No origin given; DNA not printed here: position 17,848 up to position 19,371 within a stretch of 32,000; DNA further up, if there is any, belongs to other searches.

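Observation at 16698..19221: Uncharacterised two-gene operon: 408-aa unknown protein translationally coupled to a PD-(D/E)xK-domain protein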

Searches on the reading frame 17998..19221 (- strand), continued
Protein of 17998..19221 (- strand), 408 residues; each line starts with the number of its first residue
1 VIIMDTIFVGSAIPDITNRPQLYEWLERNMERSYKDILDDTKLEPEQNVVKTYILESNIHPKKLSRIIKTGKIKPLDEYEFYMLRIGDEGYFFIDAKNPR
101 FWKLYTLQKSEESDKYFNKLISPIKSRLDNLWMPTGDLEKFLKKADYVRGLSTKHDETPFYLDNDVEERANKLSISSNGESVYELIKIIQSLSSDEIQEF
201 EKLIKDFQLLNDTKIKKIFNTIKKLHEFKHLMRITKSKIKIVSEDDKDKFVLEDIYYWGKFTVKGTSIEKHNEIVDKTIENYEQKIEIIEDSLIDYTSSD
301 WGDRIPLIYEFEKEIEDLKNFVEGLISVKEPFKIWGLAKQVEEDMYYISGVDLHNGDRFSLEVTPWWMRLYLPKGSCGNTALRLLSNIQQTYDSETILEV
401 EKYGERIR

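Call 42: fold_search(model_id=the predicted structure, library=pdb)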
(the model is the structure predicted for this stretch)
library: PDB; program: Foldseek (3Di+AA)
matches with E <= 10: 294; with E <= 0.001: 0
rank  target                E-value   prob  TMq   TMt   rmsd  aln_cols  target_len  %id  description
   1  6y2s_B                4.5e-03  0.90  0.14  0.16  14.5       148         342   12  Escherichia coli R318A RnlA endoribonuclease (single alanine mutant of RnlA) (released 2021-03-31)
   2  6y2s_A                7.1e-03  0.89  0.13  0.15  14.0       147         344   12  Escherichia coli R318A RnlA endoribonuclease (single alanine mutant of RnlA) (released 2021-03-31)
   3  9v86_A                7.9e-03  0.14  0.13  0.08  28.8       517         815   11  Cryo-EM structure of KICSTOR CCC complex (state 3) (released 2025-11-12)
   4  6y2r_B                8.4e-03  0.87  0.13  0.16  13.9       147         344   12  Escherichia coli R255A RnlA endoribonuclease (single alanine mutant of RnlA) (released 2021-05-12)
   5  6y2q_A                1.1e-02  0.85  0.13  0.15  14.0       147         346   10  Escherichia coli RnlA endoribonuclease (released 2021-05-12)
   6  6y2r_A                2.2e-02  0.77  0.15  0.17  14.5       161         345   12  Escherichia coli R255A RnlA endoribonuclease (single alanine mutant of RnlA) (released 2021-05-12)
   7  6y2p_B                2.8e-02  0.72  0.15  0.17  11.5       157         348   11  Escherichia coli RnlA-RnlB Toxin-Antitoxin System. (released 2021-04-14)
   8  6y2p_A                3.9e-02  0.60  0.16  0.18  10.7       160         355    8  Escherichia coli RnlA-RnlB Toxin-Antitoxin System. (released 2021-04-14)
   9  1mp9_B                4.6e-02  0.35  0.15  0.28  16.2       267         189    8  TBP from a mesothermophilic archaeon, Sulfolobus acidocaldarius (released 2003-11-04)
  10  4it3                  5.8e-02  0.30  0.19  0.30  12.0       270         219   11  Crystal Structure of Iml3 from S. cerevisiae (released 2013-10-16)
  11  7psg_B                6.2e-02  0.08  0.12  0.15  17.8       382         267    8  Structure of the ligand binding domain of the PacA (ECA2226) chemoreceptor of Pectobacterium atrosepticum SCRI1043 in  (released 2022-05-11)
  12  9v9n_A                6.9e-02  0.09  0.11  0.07  21.9       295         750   12  Cryo-EM structure of KICSTOR CCC complex (state 5) (released 2025-11-12)
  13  1ais_A                7.3e-02  0.38  0.14  0.27  17.9       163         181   11  TATA-BINDING PROTEIN/TRANSCRIPTION FACTOR (II)B/TATA-BOX COMPLEX FROM PYROCOCCUS WOESEI (released 1997-07-07)
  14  4i8o_A                9.7e-02  0.44  0.13  0.15  13.5       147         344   12  Crystal structure of the toxin RnlA from Escherichia coli (released 2013-10-23)
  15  7edx_P                1.1e-01  0.28  0.13  0.27  17.1       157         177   13  p53-bound TFIID-based core PIC on HDM2 promoter (released 2021-05-05)
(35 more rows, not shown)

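Call 51: find_related_loci(query=A3, collection=genome_contigs, flank=6000)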
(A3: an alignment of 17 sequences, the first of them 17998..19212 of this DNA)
Query A3 (405 aa) in genome_contigs; peptide patterns used: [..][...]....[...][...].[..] (x = any residue, [..] = any of these).
79 stretches matched a pattern; 50 encode a relative of the query (tblastn E <= 1e-3); 50 distinct loci.
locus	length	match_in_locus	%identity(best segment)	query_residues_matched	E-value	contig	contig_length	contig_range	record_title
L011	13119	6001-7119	39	12-404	2e-68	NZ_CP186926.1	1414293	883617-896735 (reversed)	Methanocaldococcus indicus strain SL43 chromosome, complete genome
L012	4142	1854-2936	33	13-404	4e-61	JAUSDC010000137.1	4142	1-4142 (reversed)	MAG: Candidatus Methanoperedens sp. isolate E14_concoct.bin.71 E14_k141_354877, whole genome shotgun sequence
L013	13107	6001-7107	33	15-396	2e-59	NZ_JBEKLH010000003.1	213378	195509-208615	MAG: Methanoregula sp. isolate SPRUCE 366 SPRUCE_366_3, whole genome shotgun sequence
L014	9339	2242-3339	32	15-396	2e-58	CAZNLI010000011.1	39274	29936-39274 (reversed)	MAG TPA_asm: uncultured Methanoregula sp. isolate SRP089250_co1_530 genome assembly, contig: NODE_1428_length_39274_cov_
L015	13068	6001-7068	32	8-390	4e-57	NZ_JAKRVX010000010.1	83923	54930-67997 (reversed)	Natronocalculus amylovorans strain AArc-St2 plasmid pAArc-St2, whole genome shotgun sequence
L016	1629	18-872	33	84-404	1e-50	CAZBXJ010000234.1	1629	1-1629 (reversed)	MAG TPA_asm: uncultured Thermoplasmatales archaeon isolate binchicken_co6_184 genome assembly, contig: NODE_115974_lengt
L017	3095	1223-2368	30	15-402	4e-49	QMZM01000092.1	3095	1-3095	MAG: Candidatus Altiarchaeales archaeon isolate B22_G2 B22_Guay2_scaffold_32284, whole genome shotgun sequence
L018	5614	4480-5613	30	13-396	1e-47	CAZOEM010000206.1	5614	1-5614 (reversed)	MAG TPA_asm: uncultured Halobacteria archaeon isolate binchicken_co116_93 genome assembly, contig: NODE_17983_length_561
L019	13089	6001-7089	31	13-391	2e-45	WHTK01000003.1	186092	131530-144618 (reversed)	MAG: Dehalococcoidia bacterium isolate Dino_bin34 NODE_44_length_186092_cov_2.75187, whole genome shotgun sequence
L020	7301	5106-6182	27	10-396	1e-42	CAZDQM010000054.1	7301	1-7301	MAG TPA_asm: uncultured Nitrosopumilaceae archaeon isolate SRP338948_co1_54 genome assembly, contig: k141_373338, whole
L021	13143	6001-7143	27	6-389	1e-41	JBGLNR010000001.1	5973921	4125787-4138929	MAG: Planctomycetota bacterium isolate PPR_0503 PPR_0503.fa_scaffold_119715, whole genome shotgun sequence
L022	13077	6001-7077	28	5-390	5e-44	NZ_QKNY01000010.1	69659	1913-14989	Halonotius aquaticus strain F13-13 NODE_10_length_69543_cov_69.863564, whole genome shotgun sequence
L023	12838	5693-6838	28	13-396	2e-37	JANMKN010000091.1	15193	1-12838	MAG: Abditibacteriaceae bacterium isolate OTE_64_metabat_168 OTE_64_k141_4211397, whole genome shotgun sequence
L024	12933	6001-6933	26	48-395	1e-36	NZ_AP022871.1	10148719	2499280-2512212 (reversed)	Phytohabitans suffuscus strain NBRC 105367 chromosome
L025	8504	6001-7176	26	11-404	3e-36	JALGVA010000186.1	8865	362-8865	MAG: Candidatus Zipacnadia bacterium isolate Meg22_1618_Bin_20 Meg22_1618_Bin_20_scaffold_13103, whole genome shotgun se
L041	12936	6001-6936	24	48-395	6e-30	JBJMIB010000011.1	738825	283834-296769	MAG: Jatrophihabitantaceae bacterium isolate H2_16_all_fractions_metab_126_69_30 k255_1949068, whole genome shotgun sequ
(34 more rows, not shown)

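Call 54: search_protein_representatives(alignment_id=A3)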
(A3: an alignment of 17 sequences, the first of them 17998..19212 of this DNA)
Query: 17 sequences, 374 profile positions. Proteins with E-value up to 0.001 (for the whole library): 811; up to 1e-10: 626; up to 1e-30: 362. The best 150 are listed.
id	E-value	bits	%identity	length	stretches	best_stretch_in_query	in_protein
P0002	1.6e-145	501.2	-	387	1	2-373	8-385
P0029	8.7e-130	449.4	-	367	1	8-373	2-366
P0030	5.0e-123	427.1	-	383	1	8-373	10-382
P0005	5.0e-122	423.9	-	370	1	8-373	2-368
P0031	1.2e-120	419.3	-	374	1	8-372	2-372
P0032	9.0e-118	409.9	-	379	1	8-371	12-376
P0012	1.6e-113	395.9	-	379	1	8-371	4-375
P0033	5.3e-109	381.0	-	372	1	7-372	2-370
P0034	8.4e-109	380.3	-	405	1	7-372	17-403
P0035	1.7e-106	372.7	-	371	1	9-371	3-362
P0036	2.8e-104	365.5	-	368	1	7-372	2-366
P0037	1.4e-103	363.2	-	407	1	6-373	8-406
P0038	1.8e-103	362.8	-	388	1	9-373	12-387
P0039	5.1e-101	354.7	-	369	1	5-366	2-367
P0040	6.9e-99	347.7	-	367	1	8-368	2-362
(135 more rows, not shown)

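Call 61: search_protein_families(library=pfam, alignment_id=A6, max_evalue=0.00001)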
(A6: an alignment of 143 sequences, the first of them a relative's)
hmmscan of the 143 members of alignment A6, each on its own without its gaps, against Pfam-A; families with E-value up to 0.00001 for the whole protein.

A. member 1, L001:7849-8682:- (278 aa): 0 families

B. families by the number of members that match (of 143 scanned): 100 families (the first 25 are shown)
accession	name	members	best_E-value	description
PF04851.21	ResIII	4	8.7e-15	Type III restriction enzyme, res subunit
PF00270.35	DEAD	3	2.2e-26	DEAD/DEAH box helicase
PF00271.37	Helicase_C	3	1.9e-23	Helicase conserved C-terminal domain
PF08241.18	Methyltransf_11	2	3.3e-31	Methyltransferase domain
PF13649.12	Methyltransf_25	2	1.4e-28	Methyltransferase domain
PF13847.12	Methyltransf_31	2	2.9e-27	Methyltransferase domain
PF01209.24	Ubie_methyltran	2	3.4e-21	ubiE/COQ5 methyltransferase family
PF08242.18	Methyltransf_12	2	2e-15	Methyltransferase domain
PF00176.29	SNF2-rel_dom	2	4e-15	SNF2-related domain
PF04412.18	AcnX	1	1.4e-162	Aconitase X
PF00115.25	COX1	1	4.8e-141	Cytochrome C and Quinol oxidase polypeptide I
PF13230.11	GATase_4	1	7e-83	Glutamine amidotransferases class-II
PF00496.27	SBP_bac_5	1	2.7e-78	Bacterial extracellular solute-binding proteins, family 5 Middle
PF03972.19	MmgE_PrpD_N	1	1.4e-76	MmgE/PrpD N-terminal domain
PF00574.28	CLP_protease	1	1.1e-72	Clp protease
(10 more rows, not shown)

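Call 62: search_protein_families(library=pfam, alignment_id=A7, max_evalue=0.00001)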
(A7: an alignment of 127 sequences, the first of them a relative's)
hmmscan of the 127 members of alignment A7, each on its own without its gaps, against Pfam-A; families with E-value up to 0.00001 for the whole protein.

A. member 1, L032:7698-8819:- (374 aa): 0 families

B. families by the number of members that match (of 127 scanned): 106 families (the first 25 are shown)
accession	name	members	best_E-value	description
PF00271.37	Helicase_C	4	9.7e-23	Helicase conserved C-terminal domain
PF00004.35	AAA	3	1.6e-98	ATPase family associated with various cellular activities (AAA)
PF04851.21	ResIII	3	1.6e-37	Type III restriction enzyme, res subunit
PF00589.27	Phage_integrase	3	1.7e-29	Phage integrase family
PF00270.35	DEAD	3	1e-10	DEAD/DEAH box helicase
PF21863.2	HTH_67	2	4.9e-98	Helix-turn-helix family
PF00293.34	NUDIX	2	2.4e-23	NUDIX domain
PF13191.12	AAA_16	2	1.1e-16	AAA ATPase domain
PF13610.12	DDE_Tnp_IS240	2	2.1e-16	DDE domain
PF00176.29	SNF2-rel_dom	2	7e-15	SNF2-related domain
PF01420.25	Methylase_S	2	7.8e-15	Type I restriction modification DNA specificity domain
PF05496.18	RuvB_N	2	3.4e-14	Holliday junction DNA helicase RuvB P-loop domain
PF06068.19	TIP49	2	3.3e-11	TIP49 P-loop domain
PF21960.2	RCF1-5-like_lid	2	5e-11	RCF1/5-like, AAA+ ATPase lid domain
PF07728.20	AAA_5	2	2.2e-10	AAA domain (dynein-related subfamily)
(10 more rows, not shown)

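Call 63: search_protein_families(library=padloc, alignment_id=A6, max_evalue=1e-10)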
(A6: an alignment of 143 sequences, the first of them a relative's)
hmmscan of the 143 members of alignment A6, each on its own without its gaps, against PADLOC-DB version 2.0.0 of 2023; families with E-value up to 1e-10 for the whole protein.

A. member 1, L001:7849-8682:- (278 aa): 0 families

B. families by the number of members that match (of 143 scanned): 130 families (the first 25 are shown)
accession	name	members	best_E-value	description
PDLC00659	HmaA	2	0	SNF2 helicase / DEAD-box helicase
PDLC02620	DrmD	2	1.4e-122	DrmD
PDLC02621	DrmD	2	5.5e-102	DrmD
PDLC02500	BrxHI|BrxHII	2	4e-94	BrxHI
PDLC02504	BrxHI|BrxHII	2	3.2e-88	BrxHII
PDLC02572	DrmA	2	3.9e-71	DrmA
PDLC02632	DrmD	2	3.5e-69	DrmD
PDLC02634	DrmD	2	2e-57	DrmD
PDLC02623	DrmD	2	2.7e-57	DrmD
PDLC02633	DrmD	2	5.6e-56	DrmD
PDLC02193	PLD_Helicase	2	1.4e-55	-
PDLC02619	DrmD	2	4.7e-53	DrmD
PDLC02624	DrmD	2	1.1e-48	DrmD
PDLC02840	DpdE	2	1.9e-45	DpdE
PDLC02843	DpdE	2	1.3e-42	DpdE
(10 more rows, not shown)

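Call 64: search_protein_families(library=padloc, alignment_id=A7, max_evalue=1e-10)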
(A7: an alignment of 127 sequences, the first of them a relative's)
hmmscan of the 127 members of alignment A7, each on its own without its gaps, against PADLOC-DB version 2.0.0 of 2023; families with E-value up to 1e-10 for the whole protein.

A. member 1, L032:7698-8819:- (374 aa): 0 families

B. families by the number of members that match (of 127 scanned): 253 families (the first 25 are shown)
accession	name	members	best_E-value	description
PDLC03038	MTase_I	3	1.6e-61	Type I methyltransferase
PDLC00659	HmaA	2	0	SNF2 helicase / DEAD-box helicase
PDLC03019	MTase_I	2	1.2e-213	Type I methyltransferase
PDLC02620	DrmD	2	1.3e-123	DrmD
PDLC02621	DrmD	2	2.9e-96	DrmD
PDLC02500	BrxHI|BrxHII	2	2.3e-93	BrxHI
PDLC02504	BrxHI|BrxHII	2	5.2e-87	BrxHII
PDLC03107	Specificity_I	2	1.2e-77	Type I specificity subunit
PDLC03089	Specificity_I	2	9.3e-70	Type I specificity subunit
PDLC03069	Specificity_I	2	3.3e-67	Type I specificity subunit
PDLC02632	DrmD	2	3.5e-67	DrmD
PDLC01075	C3a139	2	3.3e-65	HKD+Snf2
PDLC02572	DrmA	2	6.2e-65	DrmA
PDLC03086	Specificity_I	2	8.8e-61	Type I specificity subunit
PDLC03168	Specificity_I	2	3e-56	Type I specificity subunit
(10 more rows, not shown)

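Call 69: list_cluster_members(proteins=[P0003, L001:11145-12521:+, window:17998-19212:-, window:16701-18014:-, P0001, P0017])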
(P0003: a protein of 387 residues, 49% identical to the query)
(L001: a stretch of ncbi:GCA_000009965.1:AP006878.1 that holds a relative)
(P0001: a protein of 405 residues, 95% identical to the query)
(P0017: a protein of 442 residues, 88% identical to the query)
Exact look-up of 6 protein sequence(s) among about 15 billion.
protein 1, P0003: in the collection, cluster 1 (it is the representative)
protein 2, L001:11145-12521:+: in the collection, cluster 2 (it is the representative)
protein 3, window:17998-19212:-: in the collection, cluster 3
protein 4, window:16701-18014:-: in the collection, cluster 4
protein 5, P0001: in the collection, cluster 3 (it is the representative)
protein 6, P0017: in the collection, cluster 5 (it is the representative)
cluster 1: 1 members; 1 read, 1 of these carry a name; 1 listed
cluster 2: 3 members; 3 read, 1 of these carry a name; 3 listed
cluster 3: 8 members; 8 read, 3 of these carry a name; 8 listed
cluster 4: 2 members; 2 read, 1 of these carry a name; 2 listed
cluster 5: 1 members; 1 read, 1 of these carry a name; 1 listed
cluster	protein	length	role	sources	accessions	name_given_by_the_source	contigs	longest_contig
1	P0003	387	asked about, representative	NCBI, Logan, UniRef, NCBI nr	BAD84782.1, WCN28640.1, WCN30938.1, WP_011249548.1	hypothetical protein, conserved [Thermococcus kodakarensis KOD1] | Uncharacterized protein n=1 Tax=Thermococcus kodakarensis (strain ATCC BAA-918 / JCM ... | hypothetical protein [Thermococcus kodakarensis]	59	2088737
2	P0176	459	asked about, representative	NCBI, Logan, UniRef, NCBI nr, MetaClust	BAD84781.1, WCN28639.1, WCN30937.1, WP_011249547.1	hypothetical protein, conserved [Thermococcus kodakarensis KOD1] | Uncharacterized protein n=1 Tax=Thermococcus kodakarensis (strain ATCC BAA-918 / JCM ... | hypothetical protein [Thermococcus kodakarensis]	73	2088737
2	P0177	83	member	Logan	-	-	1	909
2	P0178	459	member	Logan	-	-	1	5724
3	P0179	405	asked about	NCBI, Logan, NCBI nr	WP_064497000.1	hypothetical protein [Methanocaldococcus jannaschii]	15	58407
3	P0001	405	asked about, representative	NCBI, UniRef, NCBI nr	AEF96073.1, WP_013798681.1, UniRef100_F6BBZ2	hypothetical protein [Methanotorris igneus] | Uncharacterized protein n=1 Tax=Methanotorris igneus (strain DSM 5666 / JCM 11834 / Kol ...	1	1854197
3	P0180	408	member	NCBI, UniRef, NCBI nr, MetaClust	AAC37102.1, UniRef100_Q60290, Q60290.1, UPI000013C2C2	hypothetical protein MJ_ECL33 (plasmid) [Methanocaldococcus jannaschii DSM 2661] | Uncharacterized protein MJECL33 n=2 Tax=Methanocaldococcus jannaschii TaxID=2190 ... | RecName: Full=Uncharacterized protein MJECL33 [Methanocaldococcus jannaschii DSM 2661]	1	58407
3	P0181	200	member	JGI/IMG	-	-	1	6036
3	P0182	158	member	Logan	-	-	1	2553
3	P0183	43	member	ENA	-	-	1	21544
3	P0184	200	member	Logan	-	-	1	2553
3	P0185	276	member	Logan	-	-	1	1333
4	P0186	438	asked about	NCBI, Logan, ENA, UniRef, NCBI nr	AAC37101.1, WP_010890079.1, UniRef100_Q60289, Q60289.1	hypothetical protein MJ_ECL32 (plasmid) [Methanocaldococcus jannaschii DSM 2661] | Uncharacterized protein MJECL32 n=1 Tax=Methanocaldococcus jannaschii (strain ATCC 43067 ... | hypothetical protein [Methanocaldococcus jannaschii]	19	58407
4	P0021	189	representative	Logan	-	-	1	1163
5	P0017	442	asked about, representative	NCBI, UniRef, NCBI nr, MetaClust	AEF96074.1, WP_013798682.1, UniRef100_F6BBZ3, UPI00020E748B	hypothetical protein [Methanotorris igneus] | Uncharacterized protein n=1 Tax=Methanotorris igneus (strain DSM 5666 / JCM 11834 / Kol ... | status=active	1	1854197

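Call 79: find_related_loci(query=A3, collection=viral_contigs, flank=8000)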
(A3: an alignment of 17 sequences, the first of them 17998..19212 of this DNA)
Query A3 (405 aa) in viral_contigs; peptide patterns used: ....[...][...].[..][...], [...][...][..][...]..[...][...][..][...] (x = any residue, [..] = any of these).
47 stretches matched a pattern; 1 encode a relative of the query (tblastn E <= 1e-3); 1 distinct loci.
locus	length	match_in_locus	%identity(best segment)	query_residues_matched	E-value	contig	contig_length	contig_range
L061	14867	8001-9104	24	13-404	2e-23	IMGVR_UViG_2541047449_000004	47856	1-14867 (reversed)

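Call 81: find_encoding_contigs(protein=P0001, flank=10000, max_places=1)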
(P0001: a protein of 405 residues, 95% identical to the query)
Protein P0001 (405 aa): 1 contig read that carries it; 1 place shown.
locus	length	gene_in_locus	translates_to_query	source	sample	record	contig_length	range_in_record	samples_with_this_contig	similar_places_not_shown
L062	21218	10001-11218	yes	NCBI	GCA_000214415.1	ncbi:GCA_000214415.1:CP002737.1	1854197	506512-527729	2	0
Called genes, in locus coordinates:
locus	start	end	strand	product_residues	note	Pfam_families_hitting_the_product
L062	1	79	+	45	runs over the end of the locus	-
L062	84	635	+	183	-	-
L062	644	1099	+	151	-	-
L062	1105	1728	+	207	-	PF25994:HH_AprE (weak)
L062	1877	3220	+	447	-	-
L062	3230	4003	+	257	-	-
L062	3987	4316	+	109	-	-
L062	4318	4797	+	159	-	-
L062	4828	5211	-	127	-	-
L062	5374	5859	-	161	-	-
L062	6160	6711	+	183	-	PF00589:Phage_integrase (weak)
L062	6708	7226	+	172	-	PF13412:HTH_24 (faint), PF02796:HTH_7 (weak), PF13384:HTH_23 (weak)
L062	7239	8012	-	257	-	PF14559:TPR_19, PF13431:TPR_17 (weak), PF23914:TPR_CcmH_CycH (weak), PF00515:TPR_1, PF07719:TPR_2, PF13181:TPR_8, PF13414:TPR_11, PF13414:TPR_11, +18 more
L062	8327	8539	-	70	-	-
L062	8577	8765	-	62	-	-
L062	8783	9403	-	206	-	-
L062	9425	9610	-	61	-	-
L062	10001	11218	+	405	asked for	PF25924:MJECL33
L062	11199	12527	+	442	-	PF27326:MJECL32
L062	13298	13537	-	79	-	PF03551:PadR (weak)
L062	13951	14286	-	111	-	PF03551:PadR (weak), PF01638:HxlR (weak), PF01047:MarR (weak)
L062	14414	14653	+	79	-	PF09853:DUF2080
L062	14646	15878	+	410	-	PF01978:TrmB (weak), PF12802:MarR_2 (weak), PF13412:HTH_24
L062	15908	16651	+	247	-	PF00705:PCNA_N, PF02747:PCNA_C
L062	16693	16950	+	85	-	PF10802:DUF2540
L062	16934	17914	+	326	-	PF02899:Phage_int_SAM_1 (faint), PF13495:Phage_int_SAM_4, PF00589:Phage_integrase, PF22823:MrpR_C_cat (weak)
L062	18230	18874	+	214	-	PF13610:DDE_Tnp_IS240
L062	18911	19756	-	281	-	PF02749:QRPTase_N, PF01729:QRPTase_C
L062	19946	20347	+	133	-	PF01900:RNase_P_Rpp14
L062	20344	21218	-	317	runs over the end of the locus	PF13691:Lactamase_B_4 (weak), PF23023:Anti-Pycsar_Apyc1, PF00753:Lactamase_B, PF12706:Lactamase_B_2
